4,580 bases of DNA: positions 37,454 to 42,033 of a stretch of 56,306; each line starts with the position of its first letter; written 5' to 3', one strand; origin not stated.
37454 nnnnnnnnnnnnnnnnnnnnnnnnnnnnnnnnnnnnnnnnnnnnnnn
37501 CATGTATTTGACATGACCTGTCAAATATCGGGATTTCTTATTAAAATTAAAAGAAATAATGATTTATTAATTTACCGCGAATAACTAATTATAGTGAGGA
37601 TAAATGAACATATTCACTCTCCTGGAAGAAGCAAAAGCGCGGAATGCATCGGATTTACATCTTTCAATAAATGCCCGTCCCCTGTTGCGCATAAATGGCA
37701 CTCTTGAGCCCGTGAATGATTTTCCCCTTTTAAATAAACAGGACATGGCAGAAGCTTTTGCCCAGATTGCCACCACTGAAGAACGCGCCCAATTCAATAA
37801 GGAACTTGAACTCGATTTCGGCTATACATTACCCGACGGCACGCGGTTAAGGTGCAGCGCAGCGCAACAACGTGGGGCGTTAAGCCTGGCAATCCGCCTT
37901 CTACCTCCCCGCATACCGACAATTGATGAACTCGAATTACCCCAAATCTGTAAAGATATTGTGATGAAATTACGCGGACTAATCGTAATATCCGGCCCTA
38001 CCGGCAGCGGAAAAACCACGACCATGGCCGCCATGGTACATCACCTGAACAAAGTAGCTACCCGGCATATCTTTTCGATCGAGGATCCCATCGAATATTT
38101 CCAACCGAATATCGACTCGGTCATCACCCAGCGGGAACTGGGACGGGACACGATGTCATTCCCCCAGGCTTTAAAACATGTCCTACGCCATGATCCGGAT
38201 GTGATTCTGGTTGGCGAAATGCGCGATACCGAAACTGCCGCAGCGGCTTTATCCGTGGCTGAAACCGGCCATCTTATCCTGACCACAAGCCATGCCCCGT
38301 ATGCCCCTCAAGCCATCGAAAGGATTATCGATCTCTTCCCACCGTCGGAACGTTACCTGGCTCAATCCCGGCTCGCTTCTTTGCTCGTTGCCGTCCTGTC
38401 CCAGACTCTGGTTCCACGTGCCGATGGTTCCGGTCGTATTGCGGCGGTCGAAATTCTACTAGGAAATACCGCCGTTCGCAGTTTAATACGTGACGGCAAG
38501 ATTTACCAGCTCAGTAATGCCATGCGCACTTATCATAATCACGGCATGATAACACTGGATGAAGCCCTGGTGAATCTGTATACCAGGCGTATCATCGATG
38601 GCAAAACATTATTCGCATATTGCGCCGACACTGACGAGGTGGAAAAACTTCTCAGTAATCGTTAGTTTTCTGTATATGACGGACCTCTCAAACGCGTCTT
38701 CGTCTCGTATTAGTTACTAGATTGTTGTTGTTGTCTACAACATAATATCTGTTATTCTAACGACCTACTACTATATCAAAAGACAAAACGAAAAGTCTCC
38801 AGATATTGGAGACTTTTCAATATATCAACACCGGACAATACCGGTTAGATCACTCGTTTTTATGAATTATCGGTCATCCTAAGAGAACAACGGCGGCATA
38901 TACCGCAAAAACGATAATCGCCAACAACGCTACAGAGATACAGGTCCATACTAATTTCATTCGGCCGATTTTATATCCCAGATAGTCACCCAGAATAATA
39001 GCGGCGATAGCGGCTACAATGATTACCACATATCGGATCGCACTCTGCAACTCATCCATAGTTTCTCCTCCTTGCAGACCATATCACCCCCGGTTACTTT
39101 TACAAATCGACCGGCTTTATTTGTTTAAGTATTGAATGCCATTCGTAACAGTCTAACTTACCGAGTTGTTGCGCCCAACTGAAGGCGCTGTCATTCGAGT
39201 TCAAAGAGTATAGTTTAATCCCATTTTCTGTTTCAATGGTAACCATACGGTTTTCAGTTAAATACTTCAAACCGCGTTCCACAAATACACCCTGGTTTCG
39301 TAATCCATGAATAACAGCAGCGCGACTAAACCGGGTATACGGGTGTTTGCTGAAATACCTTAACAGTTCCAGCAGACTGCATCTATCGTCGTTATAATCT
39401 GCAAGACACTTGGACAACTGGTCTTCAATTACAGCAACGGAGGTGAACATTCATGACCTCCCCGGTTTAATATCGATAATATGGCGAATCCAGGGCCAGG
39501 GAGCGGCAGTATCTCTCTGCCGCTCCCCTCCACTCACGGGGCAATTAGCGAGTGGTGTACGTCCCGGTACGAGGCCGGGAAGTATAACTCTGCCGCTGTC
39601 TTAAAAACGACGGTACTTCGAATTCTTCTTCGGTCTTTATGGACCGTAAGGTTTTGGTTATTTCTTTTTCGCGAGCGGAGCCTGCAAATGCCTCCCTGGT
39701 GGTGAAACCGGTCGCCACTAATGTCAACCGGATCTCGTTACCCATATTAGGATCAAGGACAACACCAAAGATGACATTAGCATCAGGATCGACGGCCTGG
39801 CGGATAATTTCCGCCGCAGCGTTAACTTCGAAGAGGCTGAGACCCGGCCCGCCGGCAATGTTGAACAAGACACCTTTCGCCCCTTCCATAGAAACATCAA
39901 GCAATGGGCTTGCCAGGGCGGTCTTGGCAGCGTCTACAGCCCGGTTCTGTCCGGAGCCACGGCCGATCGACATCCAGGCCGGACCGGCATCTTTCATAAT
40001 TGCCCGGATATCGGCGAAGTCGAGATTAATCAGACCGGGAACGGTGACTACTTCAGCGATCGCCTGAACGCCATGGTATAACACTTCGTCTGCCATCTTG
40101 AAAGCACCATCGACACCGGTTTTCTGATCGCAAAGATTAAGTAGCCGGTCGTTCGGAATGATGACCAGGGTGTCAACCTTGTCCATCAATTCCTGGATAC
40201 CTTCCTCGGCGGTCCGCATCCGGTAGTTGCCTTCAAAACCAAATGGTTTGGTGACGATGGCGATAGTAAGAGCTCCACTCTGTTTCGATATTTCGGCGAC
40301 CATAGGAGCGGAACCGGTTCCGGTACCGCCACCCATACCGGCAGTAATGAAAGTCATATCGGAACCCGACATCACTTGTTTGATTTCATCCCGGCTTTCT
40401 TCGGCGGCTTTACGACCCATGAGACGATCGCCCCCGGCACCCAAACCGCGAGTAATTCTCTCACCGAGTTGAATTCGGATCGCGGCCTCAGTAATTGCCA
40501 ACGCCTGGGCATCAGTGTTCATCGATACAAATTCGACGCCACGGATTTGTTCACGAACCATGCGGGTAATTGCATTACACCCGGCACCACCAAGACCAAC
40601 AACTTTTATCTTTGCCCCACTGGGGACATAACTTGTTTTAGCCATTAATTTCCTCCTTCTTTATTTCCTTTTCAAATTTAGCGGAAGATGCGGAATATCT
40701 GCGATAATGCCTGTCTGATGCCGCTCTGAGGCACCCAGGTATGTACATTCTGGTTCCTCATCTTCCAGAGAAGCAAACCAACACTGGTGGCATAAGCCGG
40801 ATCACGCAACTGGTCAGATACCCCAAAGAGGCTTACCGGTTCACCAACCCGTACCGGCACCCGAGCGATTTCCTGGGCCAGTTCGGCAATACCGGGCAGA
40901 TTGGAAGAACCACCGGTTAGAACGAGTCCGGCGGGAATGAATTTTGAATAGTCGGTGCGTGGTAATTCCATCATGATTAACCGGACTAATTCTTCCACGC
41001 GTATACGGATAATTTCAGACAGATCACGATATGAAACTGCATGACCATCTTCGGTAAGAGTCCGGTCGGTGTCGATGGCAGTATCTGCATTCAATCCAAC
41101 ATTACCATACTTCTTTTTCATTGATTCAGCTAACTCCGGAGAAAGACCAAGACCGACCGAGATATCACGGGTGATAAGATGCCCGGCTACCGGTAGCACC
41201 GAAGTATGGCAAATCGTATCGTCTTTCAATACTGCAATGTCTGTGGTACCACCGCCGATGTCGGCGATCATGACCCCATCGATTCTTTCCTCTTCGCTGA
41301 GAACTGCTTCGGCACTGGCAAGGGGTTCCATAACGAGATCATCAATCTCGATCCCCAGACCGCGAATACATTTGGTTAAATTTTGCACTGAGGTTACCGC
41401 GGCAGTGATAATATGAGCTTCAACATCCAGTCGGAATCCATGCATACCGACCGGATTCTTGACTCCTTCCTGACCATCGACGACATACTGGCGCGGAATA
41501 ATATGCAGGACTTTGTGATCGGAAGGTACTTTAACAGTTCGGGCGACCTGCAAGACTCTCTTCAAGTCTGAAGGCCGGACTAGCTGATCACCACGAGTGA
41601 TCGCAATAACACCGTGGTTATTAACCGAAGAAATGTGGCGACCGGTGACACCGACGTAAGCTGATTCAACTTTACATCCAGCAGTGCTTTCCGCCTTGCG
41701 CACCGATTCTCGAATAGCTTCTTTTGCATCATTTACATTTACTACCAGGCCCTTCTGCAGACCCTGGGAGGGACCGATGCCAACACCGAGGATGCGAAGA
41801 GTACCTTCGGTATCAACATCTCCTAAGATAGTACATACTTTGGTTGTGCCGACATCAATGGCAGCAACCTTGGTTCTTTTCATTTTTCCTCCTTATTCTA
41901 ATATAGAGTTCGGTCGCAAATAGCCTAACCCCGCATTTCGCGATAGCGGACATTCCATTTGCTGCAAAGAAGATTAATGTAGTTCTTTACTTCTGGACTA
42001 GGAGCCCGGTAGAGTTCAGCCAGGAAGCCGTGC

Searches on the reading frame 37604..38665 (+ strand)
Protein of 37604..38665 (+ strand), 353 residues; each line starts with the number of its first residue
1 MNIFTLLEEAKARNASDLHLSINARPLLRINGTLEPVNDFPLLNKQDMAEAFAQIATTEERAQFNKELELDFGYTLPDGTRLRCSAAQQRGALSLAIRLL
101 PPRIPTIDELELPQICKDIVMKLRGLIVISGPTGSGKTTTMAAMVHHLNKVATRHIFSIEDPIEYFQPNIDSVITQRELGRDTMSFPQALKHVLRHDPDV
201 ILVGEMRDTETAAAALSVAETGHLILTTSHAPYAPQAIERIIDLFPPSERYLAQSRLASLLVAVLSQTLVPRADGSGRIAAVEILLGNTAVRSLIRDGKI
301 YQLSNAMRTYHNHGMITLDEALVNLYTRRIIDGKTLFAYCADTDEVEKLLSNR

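Call 34: find_encoding_contigs(protein=window:37604-38665:+, flank=1000, max_places=4)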
Protein window:37604-38665:+ (353 aa): 2 contigs read that carry it; 1 place shown.
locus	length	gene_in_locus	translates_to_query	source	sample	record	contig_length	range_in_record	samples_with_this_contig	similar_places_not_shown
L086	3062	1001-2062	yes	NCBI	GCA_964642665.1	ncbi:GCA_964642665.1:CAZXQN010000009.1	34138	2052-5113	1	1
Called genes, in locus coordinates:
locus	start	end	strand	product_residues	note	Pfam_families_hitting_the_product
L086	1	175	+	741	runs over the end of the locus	?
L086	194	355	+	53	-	PF04945:YHS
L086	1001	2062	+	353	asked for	PF00437:T2SSE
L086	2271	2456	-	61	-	-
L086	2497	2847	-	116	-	-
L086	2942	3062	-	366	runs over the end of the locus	PF00091:Tubulin, PF12327:FtsZ_C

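Call 54: search_protein_families(library=pfam, proteins=[window:37604-38665:+], max_evalue=0.00001)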
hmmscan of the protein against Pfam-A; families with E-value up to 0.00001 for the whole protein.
window:37604-38665:+ (353 aa): 1 family
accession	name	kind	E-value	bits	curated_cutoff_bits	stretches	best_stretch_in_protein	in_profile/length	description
PF00437.27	T2SSE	-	2.7e-42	145.2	24.9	1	6-279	15-287/370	Type II/IV secretion system protein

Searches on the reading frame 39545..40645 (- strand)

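Call 54: search_protein_families(library=pfam, proteins=[window:39545-40645:-], max_evalue=0.00001)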
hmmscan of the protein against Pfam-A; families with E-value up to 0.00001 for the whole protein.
window:39545-40645:- (366 aa): 2 families
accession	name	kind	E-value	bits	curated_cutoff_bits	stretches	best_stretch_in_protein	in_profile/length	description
PF00091.31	Tubulin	-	4.7e-48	164.4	33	1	12-173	1-190/190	Tubulin/FtsZ family, GTPase domain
PF12327.13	FtsZ_C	-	4.8e-34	117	27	1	221-314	1-94/95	FtsZ family, C-terminal domain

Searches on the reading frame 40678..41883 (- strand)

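Call 54: search_protein_families(library=pfam, proteins=[window:40678-41883:-], max_evalue=0.00001)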
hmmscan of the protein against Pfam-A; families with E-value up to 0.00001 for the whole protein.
window:40678-41883:- (401 aa): 5 families
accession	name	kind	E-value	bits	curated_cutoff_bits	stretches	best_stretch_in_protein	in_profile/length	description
PF14450.12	FtsA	-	1.9e-37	128.9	31.8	1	207-369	3-127/127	Cell division protein FtsA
PF02491.25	SHS2_FTSA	-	6.8e-28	97.3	25.4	1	81-160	1-79/79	SHS2 domain inserted in FTSA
PF06723.19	MreB_Mbl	-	2.5e-11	43.4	27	1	177-348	120-305/327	MreB/Mbl protein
PF11104.14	PilM_2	-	3.3e-10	39.9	27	0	192-258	170-236/340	Type IV pilus assembly protein PilM;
PF08841.16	DDR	-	8.4e-06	25.5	24.6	0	203-257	134-189/328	Diol dehydratase reactivase ATPase-like domain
